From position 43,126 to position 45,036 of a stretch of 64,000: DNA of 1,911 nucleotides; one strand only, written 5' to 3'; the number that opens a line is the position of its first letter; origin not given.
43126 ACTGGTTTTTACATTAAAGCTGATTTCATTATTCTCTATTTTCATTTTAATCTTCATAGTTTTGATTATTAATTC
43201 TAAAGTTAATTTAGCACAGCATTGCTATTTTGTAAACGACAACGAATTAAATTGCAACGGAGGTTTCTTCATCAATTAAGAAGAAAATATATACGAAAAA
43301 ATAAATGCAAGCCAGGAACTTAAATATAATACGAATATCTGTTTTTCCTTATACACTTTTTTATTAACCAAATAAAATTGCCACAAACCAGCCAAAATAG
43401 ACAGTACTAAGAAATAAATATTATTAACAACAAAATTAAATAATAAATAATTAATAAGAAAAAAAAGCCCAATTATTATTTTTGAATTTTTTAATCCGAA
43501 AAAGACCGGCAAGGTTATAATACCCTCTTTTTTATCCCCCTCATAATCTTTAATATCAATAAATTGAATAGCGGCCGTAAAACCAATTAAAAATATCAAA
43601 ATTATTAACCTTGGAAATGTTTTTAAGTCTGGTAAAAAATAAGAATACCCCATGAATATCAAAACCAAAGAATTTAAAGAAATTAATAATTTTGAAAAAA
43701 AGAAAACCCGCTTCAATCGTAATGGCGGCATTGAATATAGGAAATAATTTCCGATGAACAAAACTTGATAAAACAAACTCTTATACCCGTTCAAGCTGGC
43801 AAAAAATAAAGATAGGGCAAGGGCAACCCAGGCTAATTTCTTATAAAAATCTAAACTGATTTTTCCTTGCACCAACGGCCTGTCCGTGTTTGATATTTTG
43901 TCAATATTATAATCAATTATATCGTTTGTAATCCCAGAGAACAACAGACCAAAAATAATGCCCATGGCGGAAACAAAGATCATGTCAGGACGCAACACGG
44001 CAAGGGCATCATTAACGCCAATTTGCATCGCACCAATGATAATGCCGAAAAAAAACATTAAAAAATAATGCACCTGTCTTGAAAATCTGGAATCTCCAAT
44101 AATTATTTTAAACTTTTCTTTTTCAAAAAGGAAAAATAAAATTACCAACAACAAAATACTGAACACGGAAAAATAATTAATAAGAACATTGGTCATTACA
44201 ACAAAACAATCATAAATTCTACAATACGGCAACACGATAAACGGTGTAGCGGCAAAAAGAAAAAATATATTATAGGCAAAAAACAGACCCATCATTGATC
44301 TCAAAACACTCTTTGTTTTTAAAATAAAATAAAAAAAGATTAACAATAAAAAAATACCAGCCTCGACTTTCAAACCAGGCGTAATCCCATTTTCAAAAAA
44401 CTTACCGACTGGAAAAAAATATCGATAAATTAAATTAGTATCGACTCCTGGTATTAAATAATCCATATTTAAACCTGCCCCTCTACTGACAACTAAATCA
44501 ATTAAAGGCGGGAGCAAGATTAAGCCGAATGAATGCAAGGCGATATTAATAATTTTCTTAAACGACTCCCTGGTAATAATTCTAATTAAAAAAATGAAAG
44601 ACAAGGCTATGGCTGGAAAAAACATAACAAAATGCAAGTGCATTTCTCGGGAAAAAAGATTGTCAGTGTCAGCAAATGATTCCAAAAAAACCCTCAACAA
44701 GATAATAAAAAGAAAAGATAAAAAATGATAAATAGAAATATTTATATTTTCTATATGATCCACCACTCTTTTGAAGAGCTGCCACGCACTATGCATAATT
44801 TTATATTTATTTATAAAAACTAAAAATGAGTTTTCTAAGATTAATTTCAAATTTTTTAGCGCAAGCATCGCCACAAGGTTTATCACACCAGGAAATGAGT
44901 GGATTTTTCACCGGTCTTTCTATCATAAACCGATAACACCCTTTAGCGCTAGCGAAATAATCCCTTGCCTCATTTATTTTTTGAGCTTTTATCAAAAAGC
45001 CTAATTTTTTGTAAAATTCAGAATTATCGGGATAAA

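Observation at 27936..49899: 22-gene single-strand operon: His-Xaa-Ser peptide, eight radical SAM enzymes, YcaO, UbiU/UbiV-like pair, UbiA prenyltransferase, PP-loop ATPase and A24-like peptidase, a candidate undescribed maturation system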

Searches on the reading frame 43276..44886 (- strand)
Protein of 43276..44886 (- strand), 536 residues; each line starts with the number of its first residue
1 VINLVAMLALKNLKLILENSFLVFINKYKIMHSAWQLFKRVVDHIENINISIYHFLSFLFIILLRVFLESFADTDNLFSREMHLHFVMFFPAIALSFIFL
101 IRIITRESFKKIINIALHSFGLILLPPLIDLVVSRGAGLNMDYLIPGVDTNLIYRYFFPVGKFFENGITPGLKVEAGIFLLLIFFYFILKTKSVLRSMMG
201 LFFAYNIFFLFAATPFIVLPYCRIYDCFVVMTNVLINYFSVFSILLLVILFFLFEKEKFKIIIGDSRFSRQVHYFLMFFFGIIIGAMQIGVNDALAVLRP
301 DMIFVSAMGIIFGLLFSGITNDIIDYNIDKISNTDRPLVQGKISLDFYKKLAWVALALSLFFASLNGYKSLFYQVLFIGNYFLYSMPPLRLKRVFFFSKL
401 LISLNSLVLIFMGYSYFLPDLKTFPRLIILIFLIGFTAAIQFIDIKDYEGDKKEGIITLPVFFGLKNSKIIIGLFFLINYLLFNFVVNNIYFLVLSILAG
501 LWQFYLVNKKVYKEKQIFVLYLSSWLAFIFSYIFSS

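Call 4: search_protein_families(library=ncbifam, proteins=[window:43276-44886:-], max_evalue=0.01)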
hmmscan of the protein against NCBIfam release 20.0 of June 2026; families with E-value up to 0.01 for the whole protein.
window:43276-44886:- (536 aa): 12 families
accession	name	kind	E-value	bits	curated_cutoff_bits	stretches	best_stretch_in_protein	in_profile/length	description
NF005742.0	PRK07566.1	equivalog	3.6e-19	69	313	1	312-481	74-248/315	chlorophyll synthase ChlG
NF009523.0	PRK12884.1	equivalog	5.5e-18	65.1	269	1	267-508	12-244/279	prenyltransferase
TIGR01476.1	chlor_syn_BchG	subfamily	7.3e-17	61.7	212.3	1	311-475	45-213/283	(bacterio)chlorophyll synthase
NF009525.0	PRK12887.1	equivalog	1.1e-13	51.2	226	1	311-534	64-302/310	homogentisate phytyltransferase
NF009522.0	PRK12883.1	equivalog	1.8e-11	44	353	1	310-478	46-209/279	geranylgeranylglycerol-phosphate geranylgeranyltransferase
NF009058.0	PRK12392.1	subfamily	1.6e-10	40.6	494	1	284-514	40-275/333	bacteriochlorophyll c synthase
NF009521.0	PRK12882.1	equivalog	9.5e-10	38.1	296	1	308-480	45-215/280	geranylgeranylglycerol-phosphate geranylgeranyltransferase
TIGR02056.1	ChlG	equivalog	4.3e-08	33.1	436.45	1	310-495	60-259/306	chlorophyll synthase ChlG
NF009516.0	PRK12875.1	equivalog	7.4e-08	31.8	205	1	275-495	28-247/292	prenyltransferase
NF035940.1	prenyl_rel_EboC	equivalog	4.9e-06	26.1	250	1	318-503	55-234/292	UbiA-like protein EboC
NF010119.0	PRK13595.1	equivalog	5.1e-06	26.2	248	1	309-502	56-248/292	prenyltransferase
NF009513.0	PRK12872.1-3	equivalog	0.00062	19.4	288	1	305-494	57-248/293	prenyltransferase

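Call 6: search_protein_families(library=pfam, proteins=[window:43276-44886:-], max_evalue=0.01)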
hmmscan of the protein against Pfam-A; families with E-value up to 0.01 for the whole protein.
window:43276-44886:- (536 aa): 1 family
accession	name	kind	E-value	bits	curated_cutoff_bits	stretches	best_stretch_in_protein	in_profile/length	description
PF01040.23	UbiA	-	3.6e-29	102.3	34.2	1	298-519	17-244/250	UbiA prenyltransferase family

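Call 38: find_homologous_proteins(query=window:43276-44796:-, max_evalue=0.00001)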
Query window:43276-44796:- (506 aa): 145 proteins with E <= 0.00001 among 8000 candidates; the best 120 are listed.
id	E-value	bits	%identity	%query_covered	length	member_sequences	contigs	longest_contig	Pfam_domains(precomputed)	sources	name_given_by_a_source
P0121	0.0e+0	1065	100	100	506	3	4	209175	PF01040.24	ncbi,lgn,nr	ncbi:UbiA family prenyltransferase [Candidatus Parcubacteria bacterium]|nr:UbiA family prenyltransfe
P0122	9.2e-216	736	68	100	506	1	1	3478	PF01040.24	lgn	-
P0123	1.6e-194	666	65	96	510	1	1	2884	PF01040.24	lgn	-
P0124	2.8e-106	375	42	95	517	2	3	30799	PF01040.24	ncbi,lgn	-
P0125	8.0e-105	370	43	98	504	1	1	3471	PF01040.24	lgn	-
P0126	2.0e-104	369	44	97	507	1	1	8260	PF01040.24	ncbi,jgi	-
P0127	2.5e-104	368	44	97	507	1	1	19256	PF01040.24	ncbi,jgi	-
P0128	2.9e-103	365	44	98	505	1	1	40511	PF01040.24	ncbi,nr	ncbi:UbiA family prenyltransferase [Candidatus Woesearchaeota archaeon]|nr:UbiA family prenyltransfe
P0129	1.3e-102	363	43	98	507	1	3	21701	PF01040.24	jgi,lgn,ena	-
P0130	1.3e-101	360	44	97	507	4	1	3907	PF01040.24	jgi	-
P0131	1.6e-101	359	43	98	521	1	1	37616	PF01040.24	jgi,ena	-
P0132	7.7e-101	357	42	95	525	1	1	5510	PF01040.24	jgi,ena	-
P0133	1.7e-100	356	44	96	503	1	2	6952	PF01040.24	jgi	-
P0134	3.8e-100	355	43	97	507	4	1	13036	PF01040.24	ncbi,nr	ncbi:MAG: UbiA family prenyltransferase [Nanoarchaeota archaeon]|nr:UbiA family prenyltransferase [N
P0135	3.8e-99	351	41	93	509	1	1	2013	PF01040.24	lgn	-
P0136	5.4e-99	351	43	96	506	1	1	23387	PF01040.24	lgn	-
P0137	1.1e-98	350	43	96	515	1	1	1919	PF01040.24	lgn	-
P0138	6.6e-98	347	43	96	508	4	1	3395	PF01040.24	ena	-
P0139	1.6e-97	346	40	98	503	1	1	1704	PF01040.24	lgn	-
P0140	5.9e-97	344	42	98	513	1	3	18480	PF01040.24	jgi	jgi:4-hydroxybenzoate polyprenyltransferase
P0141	6.5e-97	344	44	99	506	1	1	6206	PF01040.24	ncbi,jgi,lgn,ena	-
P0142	7.3e-97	344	42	97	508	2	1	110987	PF01040.24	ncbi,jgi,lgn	-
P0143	1.5e-96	343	41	98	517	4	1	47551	PF01040.24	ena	-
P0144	5.9e-96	341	42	93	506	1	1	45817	PF01040.24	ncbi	-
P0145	8.8e-96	340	40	97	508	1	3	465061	PF01040.24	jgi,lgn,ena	-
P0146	1.1e-95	340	42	96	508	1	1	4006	PF01040.24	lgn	-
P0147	5.6e-95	338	42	96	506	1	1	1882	PF01040.24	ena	-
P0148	5.9e-95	338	40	98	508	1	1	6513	PF01040.24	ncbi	-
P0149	3.4e-94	335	43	97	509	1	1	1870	PF01040.24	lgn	-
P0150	4.9e-94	335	41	97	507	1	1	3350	PF01040.24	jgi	-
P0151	5.2e-94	334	42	98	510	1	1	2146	PF01040.24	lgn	-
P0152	1.4e-93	333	40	97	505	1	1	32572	PF01040.24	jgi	jgi:4-hydroxybenzoate polyprenyltransferase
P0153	4.5e-93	331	40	98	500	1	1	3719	PF01040.24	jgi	-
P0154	5.7e-93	331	41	97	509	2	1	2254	PF01040.24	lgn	-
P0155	1.2e-92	330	41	97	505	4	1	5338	PF01040.24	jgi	-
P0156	1.2e-92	330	40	96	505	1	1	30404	PF01040.24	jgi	-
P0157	2.1e-92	329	41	96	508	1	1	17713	PF01040.24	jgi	jgi:4-hydroxybenzoate polyprenyltransferase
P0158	4.0e-92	328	40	98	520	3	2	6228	PF01040.24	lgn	-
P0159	8.8e-92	327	40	94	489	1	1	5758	PF01040.24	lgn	-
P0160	9.9e-92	327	41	96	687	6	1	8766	PF01040.24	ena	-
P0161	6.4e-91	324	39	96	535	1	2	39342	PF01040.24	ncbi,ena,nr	ncbi:MAG: UbiA family prenyltransferase [Candidatus Aminicenantes bacterium]|nr:UbiA family prenyltr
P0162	1.0e-90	324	43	95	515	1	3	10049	PF01040.24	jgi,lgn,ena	-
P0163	1.1e-90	323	41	98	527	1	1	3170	PF01040.24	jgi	jgi:4-hydroxybenzoate polyprenyltransferase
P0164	1.4e-90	323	41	95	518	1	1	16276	PF01040.24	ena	-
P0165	1.5e-90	323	41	95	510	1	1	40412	PF01040.24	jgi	jgi:4-hydroxybenzoate polyprenyltransferase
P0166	1.8e-89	319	41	97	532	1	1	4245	PF01040.24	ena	-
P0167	2.7e-89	319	42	96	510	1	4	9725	PF01040.24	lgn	-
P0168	1.0e-88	317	39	96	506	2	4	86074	PF01040.24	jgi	-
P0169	1.8e-88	316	39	96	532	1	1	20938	PF01040.24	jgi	jgi:4-hydroxybenzoate polyprenyltransferase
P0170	2.3e-88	316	41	93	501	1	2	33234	PF01040.24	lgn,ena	-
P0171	1.2e-87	314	39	97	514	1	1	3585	PF01040.24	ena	-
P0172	2.6e-87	312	40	97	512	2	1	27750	PF01040.24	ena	-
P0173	3.1e-87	312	39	98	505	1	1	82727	PF01040.24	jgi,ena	jgi:4-hydroxybenzoate polyprenyltransferase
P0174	7.8e-87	311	39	98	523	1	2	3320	PF01040.24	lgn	-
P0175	7.9e-87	311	41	95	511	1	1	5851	PF01040.24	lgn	-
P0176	1.1e-86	310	41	95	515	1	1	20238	PF01040.24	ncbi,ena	-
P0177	1.6e-86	310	38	96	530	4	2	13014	PF01040.24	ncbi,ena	-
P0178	1.2e-85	307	41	98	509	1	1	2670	PF01040.24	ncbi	-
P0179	2.3e-85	306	38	97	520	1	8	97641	PF01040.24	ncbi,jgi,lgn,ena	jgi:4-hydroxybenzoate polyprenyltransferase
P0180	5.7e-85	305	40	96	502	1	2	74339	PF01040.24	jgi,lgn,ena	-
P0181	8.8e-85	304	38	97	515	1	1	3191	PF01040.24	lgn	-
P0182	1.5e-84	303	40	95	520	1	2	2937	PF01040.24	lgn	-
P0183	3.1e-84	302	38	99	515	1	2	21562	PF01040.24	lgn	-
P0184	5.8e-84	301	40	95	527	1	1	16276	PF01040.24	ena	-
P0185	2.0e-83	300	40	97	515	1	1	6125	PF01040.24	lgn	-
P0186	2.1e-83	299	38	92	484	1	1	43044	PF01040.24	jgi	jgi:4-hydroxybenzoate polyprenyltransferase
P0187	2.4e-83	299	39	97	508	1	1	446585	PF01040.24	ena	-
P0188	5.8e-83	298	40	98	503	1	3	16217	PF01040.24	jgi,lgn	-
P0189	7.6e-83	298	39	99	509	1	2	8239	PF01040.24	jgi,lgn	-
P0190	7.8e-83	298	39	97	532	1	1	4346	PF01040.24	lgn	-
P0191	2.2e-82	296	38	98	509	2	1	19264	PF01040.24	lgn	-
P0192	2.3e-82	296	39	98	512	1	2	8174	PF01040.24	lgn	-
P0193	2.3e-82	296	37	98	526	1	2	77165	PF01040.24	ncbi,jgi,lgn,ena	-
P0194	2.4e-82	296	37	99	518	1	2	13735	PF01040.24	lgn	-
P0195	3.2e-82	296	40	97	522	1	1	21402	PF01040.24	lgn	-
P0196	7.0e-82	294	37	95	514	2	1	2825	PF01040.24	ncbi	-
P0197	7.8e-82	294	41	93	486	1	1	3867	PF01040.24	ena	-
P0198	3.0e-81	292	39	95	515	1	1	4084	PF01040.24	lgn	-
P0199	9.7e-81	291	36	97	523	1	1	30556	PF01040.24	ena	-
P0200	9.8e-81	291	37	98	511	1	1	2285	PF01040.24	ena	-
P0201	1.6e-80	290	41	98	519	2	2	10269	PF01040.24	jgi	-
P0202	3.7e-80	289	39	97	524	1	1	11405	PF01040.24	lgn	-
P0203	5.1e-80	288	40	98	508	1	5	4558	PF01040.24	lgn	-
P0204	6.0e-80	288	38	92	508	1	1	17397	PF01040.24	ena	-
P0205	6.8e-80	288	36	96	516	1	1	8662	PF01040.24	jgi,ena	-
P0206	3.6e-79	285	39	92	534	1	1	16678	PF01040.24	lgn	-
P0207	1.5e-78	283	37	97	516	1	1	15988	PF01040.24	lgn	-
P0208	5.1e-78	282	38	97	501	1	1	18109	PF01040.24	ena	-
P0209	1.4e-77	280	38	97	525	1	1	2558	PF01040.24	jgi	jgi:4-hydroxybenzoate polyprenyltransferase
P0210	3.2e-77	279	39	97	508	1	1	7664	PF01040.24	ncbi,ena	-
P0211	8.4e-77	278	39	97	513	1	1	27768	PF01040.24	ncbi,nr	ncbi:MAG: UbiA family prenyltransferase [Candidatus Nanoarchaeia archaeon]|nr:UbiA family prenyltran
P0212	1.1e-76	277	40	97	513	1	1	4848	PF01040.24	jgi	-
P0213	1.7e-76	277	35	99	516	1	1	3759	PF01040.24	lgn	-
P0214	3.8e-76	276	39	95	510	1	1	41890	PF01040.24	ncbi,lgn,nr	ncbi:MAG: UbiA family prenyltransferase [Patescibacteria group bacterium]|nr:UbiA family prenyltrans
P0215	2.2e-75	273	39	97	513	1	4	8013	PF01040.24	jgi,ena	jgi:4-hydroxybenzoate polyprenyltransferase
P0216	3.2e-75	272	37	97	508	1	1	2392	PF01040.24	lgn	-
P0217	4.4e-75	272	37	98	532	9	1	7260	PF01040.24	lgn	-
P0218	3.3e-74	269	38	99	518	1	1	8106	PF01040.24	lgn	-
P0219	7.3e-74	268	37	96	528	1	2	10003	PF01040.24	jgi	jgi:4-hydroxybenzoate polyprenyltransferase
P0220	4.5e-73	265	35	94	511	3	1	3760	PF01040.24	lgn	-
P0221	5.4e-73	265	39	96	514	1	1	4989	PF01040.24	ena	-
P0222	1.8e-72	263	38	97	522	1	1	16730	PF01040.24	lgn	-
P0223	2.3e-72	263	33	97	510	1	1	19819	PF01040.24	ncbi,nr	ncbi:MAG: UbiA family prenyltransferase [Candidatus Omnitrophica bacterium]|nr:UbiA family prenyltra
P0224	3.6e-72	262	34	96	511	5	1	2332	PF01040.24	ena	-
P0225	6.8e-72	262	37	98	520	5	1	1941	PF01040.24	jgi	jgi:4-hydroxybenzoate polyprenyltransferase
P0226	1.9e-71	260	35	97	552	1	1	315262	PF01040.24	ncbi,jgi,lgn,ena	jgi:homogentisate phytyltransferase/homogentisate geranylgeranyltransferase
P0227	2.9e-71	259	34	94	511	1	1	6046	PF01040.24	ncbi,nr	ncbi:MAG: UbiA family prenyltransferase [Candidatus Omnitrophica bacterium]|nr:UbiA family prenyltra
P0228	4.7e-70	255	38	97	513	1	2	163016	PF01040.24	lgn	-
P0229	1.6e-68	250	38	83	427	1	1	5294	PF01040.24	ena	-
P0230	3.0e-68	249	39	82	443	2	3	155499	PF01040.24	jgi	jgi:4-hydroxybenzoate polyprenyltransferase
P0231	1.8e-67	247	35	97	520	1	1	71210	PF01040.24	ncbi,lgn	-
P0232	2.4e-67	247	40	74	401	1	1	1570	PF01040.24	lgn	-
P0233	1.6e-66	244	35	99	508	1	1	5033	PF01040.24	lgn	-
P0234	5.9e-66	242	37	96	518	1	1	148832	PF01040.24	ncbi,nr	ncbi:MAG: UbiA family prenyltransferase [Candidatus Gracilibacteria bacterium]|nr:UbiA family prenyl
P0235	3.5e-65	239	37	97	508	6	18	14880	PF01040.24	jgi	jgi:4-hydroxybenzoate polyprenyltransferase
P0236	1.0e-64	238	36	98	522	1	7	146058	PF01040.24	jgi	jgi:4-hydroxybenzoate polyprenyltransferase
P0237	4.2e-64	236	37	95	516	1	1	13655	PF01040.24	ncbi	-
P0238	6.6e-64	235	33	95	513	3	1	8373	PF01040.24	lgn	-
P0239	3.8e-63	233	35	95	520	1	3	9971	PF01040.24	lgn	-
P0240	2.1e-62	230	35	91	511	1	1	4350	PF01040.24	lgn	-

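Call 39: find_encoding_contigs(protein=P0124, flank=8000, max_places=1)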
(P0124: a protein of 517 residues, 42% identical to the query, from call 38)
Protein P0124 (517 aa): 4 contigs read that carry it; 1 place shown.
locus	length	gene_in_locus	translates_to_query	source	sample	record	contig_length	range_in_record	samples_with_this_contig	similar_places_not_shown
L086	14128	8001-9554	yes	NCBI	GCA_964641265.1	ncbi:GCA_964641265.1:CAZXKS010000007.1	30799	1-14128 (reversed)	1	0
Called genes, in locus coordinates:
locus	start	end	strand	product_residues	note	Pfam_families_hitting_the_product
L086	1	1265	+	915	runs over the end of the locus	PF04997:RNA_pol_Rpb1_1, PF00623:RNA_pol_Rpb1_2, PF04983:RNA_pol_Rpb1_3, PF05000:RNA_pol_Rpb1_4, PF04998:RNA_pol_Rpb1_5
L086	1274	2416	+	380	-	PF04998:RNA_pol_Rpb1_5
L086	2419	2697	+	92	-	PF01248:Ribosomal_L7Ae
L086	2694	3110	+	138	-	PF07650:KH_2, PF26594:KH_NusA_2nd (faint)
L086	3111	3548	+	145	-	PF00164:Ribosom_S12_S23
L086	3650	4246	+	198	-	PF00177:Ribosomal_S7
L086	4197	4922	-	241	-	-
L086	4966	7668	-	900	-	-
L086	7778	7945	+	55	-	-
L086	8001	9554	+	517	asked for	PF01040:UbiA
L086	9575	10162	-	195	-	PF19471:DUF6008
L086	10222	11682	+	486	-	-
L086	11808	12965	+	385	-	-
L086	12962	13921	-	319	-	PF00583:Acetyltransf_1, PF13302:Acetyltransf_3 (faint), PF13673:Acetyltransf_10 (faint), PF13508:Acetyltransf_7, PF14542:Acetyltransf_CG (faint), PF00583:Acetyltransf_1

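Call 40: find_encoding_contigs(protein=P0128, flank=8000, max_places=1)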
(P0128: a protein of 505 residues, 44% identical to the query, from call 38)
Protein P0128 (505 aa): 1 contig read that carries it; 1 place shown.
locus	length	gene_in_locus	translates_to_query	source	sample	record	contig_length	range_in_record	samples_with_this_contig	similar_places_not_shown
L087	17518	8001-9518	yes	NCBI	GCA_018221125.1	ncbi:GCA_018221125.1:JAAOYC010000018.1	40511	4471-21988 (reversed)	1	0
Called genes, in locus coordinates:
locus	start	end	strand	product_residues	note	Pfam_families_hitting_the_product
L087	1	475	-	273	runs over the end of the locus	PF04015:DUF362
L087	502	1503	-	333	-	PF01916:DS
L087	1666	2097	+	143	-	-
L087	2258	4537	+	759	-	PF02359:CDC48_N, PF05496:RuvB_N (weak), PF13191:AAA_16 (weak), PF00004:AAA, PF07724:AAA_2, PF17862:AAA_lid_3, PF00004:AAA, PF17862:AAA_lid_3, +34 more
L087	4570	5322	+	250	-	PF01784:DUF34_NIF3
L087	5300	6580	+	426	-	PF18195:GatD_N, PF00710:Asparaginase, PF17763:Asparaginase_C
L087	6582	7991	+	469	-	PF02934:GatB_N, PF02637:GatB_Yqey (faint)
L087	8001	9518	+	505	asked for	PF01040:UbiA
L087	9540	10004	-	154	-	-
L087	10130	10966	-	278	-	-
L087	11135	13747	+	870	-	PF01326:PPDK_N, PF00391:PEP-utilizers, PF02896:PEP-utilizers_C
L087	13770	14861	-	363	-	-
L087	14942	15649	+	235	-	PF00535:Glycos_transf_2, PF10111:Glyco_tranf_2_2 (weak), PF13641:Glyco_tranf_2_3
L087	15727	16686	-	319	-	PF14528:LAGLIDADG_3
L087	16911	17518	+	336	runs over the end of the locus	PF01142:TruD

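Call 41: find_encoding_contigs(protein=P0145, flank=8000, max_places=1)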
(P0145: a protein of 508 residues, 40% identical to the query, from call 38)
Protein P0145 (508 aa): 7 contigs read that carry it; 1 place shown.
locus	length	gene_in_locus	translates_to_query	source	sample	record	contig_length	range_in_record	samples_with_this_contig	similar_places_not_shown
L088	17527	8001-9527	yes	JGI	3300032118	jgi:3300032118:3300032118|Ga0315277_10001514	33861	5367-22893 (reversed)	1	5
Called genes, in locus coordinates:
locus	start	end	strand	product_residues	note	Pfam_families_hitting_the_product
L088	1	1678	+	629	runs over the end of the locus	PF00496:SBP_bac_5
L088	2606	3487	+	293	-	PF04240:Caroten_synth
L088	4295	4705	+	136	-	-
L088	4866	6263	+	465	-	PF13522:GATase_6, PF13537:GATase_7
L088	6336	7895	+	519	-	PF01040:UbiA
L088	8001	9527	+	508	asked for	PF01040:UbiA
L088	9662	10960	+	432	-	PF05697:Trigger_N, PF00254:FKBP_C, PF05698:Trigger_C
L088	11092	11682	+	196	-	PF00574:CLP_protease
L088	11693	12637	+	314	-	PF01784:DUF34_NIF3 (faint)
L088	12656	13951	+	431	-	PF05977:MFS_3, PF07690:MFS_1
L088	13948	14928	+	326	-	-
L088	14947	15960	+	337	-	PF00348:polyprenyl_synt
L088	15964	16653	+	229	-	PF02666:PS_Dcarbxylase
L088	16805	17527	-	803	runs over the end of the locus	PF18986:DUF5719 (faint)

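Call 50: find_related_loci(query=A2, collection=metagenome_contigs, flank=10000)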
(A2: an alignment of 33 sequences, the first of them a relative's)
Query A2 (506 aa) in metagenome_contigs; peptide patterns used: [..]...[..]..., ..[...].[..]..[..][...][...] (x = any residue, [..] = any of these).
383 stretches matched a pattern; 193 encode a relative of the query (tblastn E <= 1e-3); the best 80 are kept; 79 distinct loci.
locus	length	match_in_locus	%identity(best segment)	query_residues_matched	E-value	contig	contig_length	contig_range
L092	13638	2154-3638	43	6-498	3e-109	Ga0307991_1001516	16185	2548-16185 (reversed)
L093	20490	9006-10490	43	6-498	4e-109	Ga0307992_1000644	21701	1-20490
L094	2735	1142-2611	45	12-506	2e-111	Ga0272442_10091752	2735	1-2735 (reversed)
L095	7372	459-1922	43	9-494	5e-106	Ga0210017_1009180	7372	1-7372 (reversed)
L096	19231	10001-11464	44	9-494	9e-106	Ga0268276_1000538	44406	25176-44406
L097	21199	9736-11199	44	9-494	9e-106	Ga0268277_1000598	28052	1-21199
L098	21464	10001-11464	44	9-494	9e-106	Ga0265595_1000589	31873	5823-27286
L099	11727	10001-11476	43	6-499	2e-105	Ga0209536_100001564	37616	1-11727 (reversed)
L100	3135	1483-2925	45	6-485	2e-106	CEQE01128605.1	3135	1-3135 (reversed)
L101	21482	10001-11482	42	9-499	1e-103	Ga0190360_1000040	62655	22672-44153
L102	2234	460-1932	42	6-487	2e-106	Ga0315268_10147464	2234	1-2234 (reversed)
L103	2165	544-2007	44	6-494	5e-106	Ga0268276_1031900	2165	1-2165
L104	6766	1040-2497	43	9-491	3e-99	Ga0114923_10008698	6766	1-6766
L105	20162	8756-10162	42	31-497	1e-98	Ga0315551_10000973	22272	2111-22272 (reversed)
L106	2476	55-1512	43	9-494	6e-100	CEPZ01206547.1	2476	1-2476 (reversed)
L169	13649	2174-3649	42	6-490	4e-99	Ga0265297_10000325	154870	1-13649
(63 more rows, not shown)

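Call 53: search_protein_families(library=pfam, proteins=[L169:3814-4848:+, L169:7510-8334:+, L169:9554-10441:+, L169:11502-12464:+, L169:1236-1742:-, L169:681-1217:-], max_evalue=0.01)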
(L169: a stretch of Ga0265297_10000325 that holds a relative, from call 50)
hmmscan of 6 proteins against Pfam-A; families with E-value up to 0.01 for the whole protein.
L169:3814-4848:+ (344 aa): 0 families

L169:7510-8334:+ (274 aa): 0 families

L169:9554-10441:+ (295 aa): 1 family
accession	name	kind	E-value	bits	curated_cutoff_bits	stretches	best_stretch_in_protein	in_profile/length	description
PF04467.17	DUF483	-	0.0018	18.7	25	1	102-170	36-100/122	Protein of unknown function (DUF483)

L169:11502-12464:+ (320 aa): 0 families

L169:1236-1742:- (168 aa): 0 families

L169:681-1217:- (178 aa): 0 families
